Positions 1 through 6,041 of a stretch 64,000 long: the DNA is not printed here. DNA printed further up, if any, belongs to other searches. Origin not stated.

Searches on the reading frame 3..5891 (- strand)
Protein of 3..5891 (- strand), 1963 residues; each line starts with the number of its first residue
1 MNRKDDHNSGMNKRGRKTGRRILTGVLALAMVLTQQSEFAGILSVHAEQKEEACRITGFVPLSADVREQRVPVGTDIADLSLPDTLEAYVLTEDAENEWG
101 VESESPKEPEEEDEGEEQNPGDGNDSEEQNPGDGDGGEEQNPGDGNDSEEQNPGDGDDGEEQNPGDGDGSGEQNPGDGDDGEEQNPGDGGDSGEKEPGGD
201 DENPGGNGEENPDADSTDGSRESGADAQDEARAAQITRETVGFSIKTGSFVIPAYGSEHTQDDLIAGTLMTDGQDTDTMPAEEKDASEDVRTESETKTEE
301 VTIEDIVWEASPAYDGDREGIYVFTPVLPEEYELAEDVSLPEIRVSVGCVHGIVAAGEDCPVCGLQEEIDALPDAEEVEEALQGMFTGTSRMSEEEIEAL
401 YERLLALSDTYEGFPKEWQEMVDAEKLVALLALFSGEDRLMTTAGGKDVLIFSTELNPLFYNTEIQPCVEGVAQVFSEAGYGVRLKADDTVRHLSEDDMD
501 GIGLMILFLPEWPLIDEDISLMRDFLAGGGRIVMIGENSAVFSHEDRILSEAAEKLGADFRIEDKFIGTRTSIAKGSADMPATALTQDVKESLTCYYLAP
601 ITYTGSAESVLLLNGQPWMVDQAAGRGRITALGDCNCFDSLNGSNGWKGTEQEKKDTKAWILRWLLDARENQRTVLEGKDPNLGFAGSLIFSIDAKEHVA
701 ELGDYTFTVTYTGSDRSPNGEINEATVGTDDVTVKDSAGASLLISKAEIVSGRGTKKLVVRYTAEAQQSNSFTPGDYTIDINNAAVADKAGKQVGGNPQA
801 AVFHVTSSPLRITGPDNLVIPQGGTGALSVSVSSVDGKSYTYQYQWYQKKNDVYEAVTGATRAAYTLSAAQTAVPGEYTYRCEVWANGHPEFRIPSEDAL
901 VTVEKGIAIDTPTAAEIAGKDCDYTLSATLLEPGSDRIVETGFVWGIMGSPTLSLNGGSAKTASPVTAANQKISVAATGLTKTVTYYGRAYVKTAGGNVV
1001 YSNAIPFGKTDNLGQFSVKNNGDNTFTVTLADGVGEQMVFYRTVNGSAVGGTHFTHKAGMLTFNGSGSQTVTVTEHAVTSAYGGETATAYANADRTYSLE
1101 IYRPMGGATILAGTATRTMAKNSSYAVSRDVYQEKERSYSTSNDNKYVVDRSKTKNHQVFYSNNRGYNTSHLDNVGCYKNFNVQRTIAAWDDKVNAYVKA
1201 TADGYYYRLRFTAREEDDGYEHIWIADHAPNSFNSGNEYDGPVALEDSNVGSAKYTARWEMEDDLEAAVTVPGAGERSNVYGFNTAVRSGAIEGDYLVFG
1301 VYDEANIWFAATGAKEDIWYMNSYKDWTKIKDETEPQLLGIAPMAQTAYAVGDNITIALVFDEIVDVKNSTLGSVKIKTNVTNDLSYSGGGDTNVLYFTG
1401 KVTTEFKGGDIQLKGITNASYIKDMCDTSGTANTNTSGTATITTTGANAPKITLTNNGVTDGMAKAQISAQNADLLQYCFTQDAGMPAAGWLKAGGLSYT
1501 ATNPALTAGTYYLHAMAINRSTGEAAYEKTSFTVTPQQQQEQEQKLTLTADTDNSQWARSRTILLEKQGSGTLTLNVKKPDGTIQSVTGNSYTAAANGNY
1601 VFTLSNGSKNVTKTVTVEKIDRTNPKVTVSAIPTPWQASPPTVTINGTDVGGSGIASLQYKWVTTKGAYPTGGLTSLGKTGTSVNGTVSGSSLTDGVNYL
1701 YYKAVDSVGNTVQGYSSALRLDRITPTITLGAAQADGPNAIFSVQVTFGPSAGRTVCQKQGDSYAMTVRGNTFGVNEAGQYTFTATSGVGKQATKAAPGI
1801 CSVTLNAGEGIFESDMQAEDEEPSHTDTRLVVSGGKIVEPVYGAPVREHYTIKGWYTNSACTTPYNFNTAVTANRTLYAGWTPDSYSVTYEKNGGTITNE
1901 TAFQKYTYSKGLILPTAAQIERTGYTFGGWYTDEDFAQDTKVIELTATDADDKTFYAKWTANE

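Call 71: search_protein_families(library=pfam, proteins=[window:3-5891:-], max_evalue=0.00001)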
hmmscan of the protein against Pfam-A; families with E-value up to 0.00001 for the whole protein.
window:3-5891:- (1963 aa): 1 family
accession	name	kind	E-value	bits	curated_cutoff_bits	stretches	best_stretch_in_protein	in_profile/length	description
PF09479.16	Flg_new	-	2.4e-25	88.9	27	2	1886-1958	1-65/65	Listeria-Bacteroides repeat domain (List_Bact_rpt)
